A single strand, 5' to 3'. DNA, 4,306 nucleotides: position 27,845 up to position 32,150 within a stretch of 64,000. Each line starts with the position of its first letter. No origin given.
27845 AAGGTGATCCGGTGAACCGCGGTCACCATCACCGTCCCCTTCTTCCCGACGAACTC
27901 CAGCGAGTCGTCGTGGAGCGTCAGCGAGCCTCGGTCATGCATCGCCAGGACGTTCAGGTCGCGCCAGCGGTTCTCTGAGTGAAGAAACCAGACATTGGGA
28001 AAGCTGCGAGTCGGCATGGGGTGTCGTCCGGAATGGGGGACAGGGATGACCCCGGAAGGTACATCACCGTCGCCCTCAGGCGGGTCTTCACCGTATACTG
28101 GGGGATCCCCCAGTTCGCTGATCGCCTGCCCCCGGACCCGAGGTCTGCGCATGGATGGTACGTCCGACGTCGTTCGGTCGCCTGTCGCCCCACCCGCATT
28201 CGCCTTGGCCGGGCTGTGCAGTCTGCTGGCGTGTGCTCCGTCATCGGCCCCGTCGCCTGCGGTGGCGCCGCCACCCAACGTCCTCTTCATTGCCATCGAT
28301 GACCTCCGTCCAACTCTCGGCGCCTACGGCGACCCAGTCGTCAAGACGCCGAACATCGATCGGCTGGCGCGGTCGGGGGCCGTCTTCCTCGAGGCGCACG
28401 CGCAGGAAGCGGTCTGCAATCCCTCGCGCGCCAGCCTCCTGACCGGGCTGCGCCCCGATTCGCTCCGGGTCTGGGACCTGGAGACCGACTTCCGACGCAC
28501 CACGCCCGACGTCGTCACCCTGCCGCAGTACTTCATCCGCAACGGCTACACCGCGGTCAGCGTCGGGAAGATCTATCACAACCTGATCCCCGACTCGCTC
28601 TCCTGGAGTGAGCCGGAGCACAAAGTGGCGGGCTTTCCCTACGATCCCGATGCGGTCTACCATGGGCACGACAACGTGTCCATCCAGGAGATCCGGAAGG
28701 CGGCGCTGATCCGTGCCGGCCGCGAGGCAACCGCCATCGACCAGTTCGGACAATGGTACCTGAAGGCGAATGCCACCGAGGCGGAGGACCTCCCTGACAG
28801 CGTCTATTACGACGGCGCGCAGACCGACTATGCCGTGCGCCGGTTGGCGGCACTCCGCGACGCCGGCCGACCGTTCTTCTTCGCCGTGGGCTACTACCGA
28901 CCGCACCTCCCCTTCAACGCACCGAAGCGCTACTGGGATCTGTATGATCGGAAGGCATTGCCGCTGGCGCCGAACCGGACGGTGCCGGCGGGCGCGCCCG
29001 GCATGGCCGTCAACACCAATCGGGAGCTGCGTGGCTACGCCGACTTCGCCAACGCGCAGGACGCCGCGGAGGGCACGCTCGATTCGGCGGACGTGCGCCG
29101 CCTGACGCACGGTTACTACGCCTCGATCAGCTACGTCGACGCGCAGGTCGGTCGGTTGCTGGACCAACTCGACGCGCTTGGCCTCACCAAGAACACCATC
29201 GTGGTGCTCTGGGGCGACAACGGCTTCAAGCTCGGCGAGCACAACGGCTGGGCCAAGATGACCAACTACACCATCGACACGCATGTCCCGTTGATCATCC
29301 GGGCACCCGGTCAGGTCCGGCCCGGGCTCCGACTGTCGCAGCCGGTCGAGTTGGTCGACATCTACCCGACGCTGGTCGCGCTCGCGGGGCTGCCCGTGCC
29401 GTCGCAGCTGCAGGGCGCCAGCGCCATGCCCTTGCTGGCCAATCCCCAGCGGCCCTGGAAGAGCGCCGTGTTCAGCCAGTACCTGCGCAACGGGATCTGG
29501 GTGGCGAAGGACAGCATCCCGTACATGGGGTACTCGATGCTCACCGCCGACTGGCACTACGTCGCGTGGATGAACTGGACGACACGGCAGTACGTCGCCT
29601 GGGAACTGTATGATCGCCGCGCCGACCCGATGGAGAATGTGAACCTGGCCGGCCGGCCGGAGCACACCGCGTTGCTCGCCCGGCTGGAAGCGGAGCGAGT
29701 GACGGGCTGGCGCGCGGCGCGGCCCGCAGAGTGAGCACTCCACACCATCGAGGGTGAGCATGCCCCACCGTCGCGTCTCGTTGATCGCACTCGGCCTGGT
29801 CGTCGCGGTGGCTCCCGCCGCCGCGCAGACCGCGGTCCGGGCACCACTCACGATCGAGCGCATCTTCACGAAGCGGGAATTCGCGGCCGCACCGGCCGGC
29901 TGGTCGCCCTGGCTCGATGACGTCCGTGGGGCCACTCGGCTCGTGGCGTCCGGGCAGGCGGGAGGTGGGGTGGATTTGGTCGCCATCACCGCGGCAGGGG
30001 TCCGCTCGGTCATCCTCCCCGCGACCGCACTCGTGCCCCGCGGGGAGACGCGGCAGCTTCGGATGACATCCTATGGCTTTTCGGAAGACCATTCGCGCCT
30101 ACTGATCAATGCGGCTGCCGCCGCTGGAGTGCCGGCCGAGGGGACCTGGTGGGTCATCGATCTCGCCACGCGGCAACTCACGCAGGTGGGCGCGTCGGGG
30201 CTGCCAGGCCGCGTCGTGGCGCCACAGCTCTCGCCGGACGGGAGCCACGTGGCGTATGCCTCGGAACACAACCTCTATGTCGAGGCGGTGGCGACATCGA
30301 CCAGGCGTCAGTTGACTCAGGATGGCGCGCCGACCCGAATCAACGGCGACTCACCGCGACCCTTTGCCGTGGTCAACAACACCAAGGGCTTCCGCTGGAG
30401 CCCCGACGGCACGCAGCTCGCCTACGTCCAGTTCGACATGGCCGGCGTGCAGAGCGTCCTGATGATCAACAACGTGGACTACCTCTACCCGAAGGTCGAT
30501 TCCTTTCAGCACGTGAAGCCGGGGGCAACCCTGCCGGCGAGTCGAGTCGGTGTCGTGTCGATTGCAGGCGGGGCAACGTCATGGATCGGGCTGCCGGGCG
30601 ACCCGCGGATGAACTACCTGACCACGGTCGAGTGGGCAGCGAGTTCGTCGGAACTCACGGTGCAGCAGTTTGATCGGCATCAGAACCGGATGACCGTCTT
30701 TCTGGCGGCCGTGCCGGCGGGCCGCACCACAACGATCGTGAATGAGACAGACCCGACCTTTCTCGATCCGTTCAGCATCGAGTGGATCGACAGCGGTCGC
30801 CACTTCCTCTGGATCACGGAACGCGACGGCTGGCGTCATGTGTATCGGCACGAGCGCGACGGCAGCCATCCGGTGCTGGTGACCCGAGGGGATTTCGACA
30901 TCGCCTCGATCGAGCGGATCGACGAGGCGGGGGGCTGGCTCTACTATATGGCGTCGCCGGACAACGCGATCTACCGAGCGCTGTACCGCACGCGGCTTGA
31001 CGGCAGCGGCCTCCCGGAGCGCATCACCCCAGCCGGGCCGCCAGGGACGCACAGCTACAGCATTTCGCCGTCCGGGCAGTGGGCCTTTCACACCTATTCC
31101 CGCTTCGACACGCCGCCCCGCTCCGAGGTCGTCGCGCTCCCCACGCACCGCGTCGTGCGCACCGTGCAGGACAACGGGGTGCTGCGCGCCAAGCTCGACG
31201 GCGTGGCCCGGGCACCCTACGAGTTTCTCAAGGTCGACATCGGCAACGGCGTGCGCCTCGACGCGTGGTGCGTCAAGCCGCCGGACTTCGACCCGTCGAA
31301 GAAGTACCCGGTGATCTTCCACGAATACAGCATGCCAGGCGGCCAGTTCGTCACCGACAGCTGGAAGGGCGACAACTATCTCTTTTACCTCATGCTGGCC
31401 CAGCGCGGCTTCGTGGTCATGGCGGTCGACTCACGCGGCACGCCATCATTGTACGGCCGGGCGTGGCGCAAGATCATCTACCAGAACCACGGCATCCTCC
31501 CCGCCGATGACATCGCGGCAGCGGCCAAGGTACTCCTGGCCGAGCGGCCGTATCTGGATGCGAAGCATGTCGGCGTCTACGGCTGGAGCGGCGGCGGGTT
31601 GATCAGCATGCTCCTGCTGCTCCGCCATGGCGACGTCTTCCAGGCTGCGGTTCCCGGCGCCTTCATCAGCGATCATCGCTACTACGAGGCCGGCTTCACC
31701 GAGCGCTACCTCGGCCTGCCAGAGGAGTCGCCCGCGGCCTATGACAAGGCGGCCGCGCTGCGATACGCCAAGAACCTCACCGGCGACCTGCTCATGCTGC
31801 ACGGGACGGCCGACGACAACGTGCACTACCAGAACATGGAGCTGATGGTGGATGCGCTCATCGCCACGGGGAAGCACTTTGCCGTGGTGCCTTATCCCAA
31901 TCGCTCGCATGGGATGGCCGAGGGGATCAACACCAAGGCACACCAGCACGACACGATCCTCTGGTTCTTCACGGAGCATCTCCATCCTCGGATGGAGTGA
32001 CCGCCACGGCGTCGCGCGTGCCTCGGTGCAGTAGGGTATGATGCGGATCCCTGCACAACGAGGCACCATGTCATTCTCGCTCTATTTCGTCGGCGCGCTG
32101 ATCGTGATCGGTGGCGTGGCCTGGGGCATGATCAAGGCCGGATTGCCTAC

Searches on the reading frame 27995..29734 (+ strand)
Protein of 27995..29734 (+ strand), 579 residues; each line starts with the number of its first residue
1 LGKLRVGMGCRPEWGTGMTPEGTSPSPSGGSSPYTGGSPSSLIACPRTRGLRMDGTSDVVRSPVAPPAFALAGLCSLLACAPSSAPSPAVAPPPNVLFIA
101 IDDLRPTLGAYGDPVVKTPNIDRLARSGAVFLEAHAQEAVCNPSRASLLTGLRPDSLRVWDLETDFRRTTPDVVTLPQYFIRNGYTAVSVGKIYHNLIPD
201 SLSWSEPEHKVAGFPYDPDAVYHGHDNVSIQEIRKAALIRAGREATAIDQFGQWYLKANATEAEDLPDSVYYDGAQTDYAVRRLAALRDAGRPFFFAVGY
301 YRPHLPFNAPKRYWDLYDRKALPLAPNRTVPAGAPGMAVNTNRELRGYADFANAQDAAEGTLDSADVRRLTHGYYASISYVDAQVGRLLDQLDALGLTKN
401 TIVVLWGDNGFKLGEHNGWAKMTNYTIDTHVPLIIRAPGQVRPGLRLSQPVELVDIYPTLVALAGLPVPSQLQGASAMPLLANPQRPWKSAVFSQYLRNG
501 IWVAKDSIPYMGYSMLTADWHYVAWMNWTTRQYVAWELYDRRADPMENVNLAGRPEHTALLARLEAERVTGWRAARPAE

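Call 9: search_protein_families(library=pfam, proteins=[window:27995-29734:+], max_evalue=0.001)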
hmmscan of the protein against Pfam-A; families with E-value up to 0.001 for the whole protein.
window:27995-29734:+ (579 aa): 3 families
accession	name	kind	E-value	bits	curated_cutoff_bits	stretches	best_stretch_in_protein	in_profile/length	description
PF00884.28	Sulfatase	-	5.3e-44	151.2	25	1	94-465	1-300/301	Sulfatase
PF16347.10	SGSH_C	-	5.9e-20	72.4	29.3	1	414-567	1-147/154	N-sulphoglucosamine sulphohydrolase, C-terminal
PF01663.27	Phosphodiest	-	1.2e-06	28.8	23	0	376-425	186-235/342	Type I phosphodiesterase / nucleotide pyrophosphatase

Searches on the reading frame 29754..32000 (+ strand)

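Call 9: search_protein_families(library=pfam, proteins=[window:29754-32000:+], max_evalue=0.001)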
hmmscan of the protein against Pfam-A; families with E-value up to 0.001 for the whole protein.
window:29754-32000:+ (748 aa): 6 families
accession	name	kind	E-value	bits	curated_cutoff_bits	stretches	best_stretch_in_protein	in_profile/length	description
PF00930.27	DPPIV_N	-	2.2e-63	214.6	22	1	124-455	17-354/354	Dipeptidyl peptidase IV (DPP IV) N-terminal region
PF00326.27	Peptidase_S9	-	5.4e-45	153.9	22.6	1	547-744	9-211/213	Prolyl oligopeptidase family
PF12146.15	Hydrolase_4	-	4.9e-07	29.7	27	0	548-633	27-105/239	Serine aminopeptidase, S33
PF02129.25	Peptidase_S15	-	1.7e-06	28.3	23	1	499-645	2-139/262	X-Pro dipeptidyl-peptidase (S15 family)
PF01738.24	DLH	-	4.8e-06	26.7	21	1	549-724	38-191/217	Dienelactone hydrolase family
PF07676.18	PD40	-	2.2e-05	24.7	20.9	0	212-225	13-26/38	WD40-like Beta Propeller Repeat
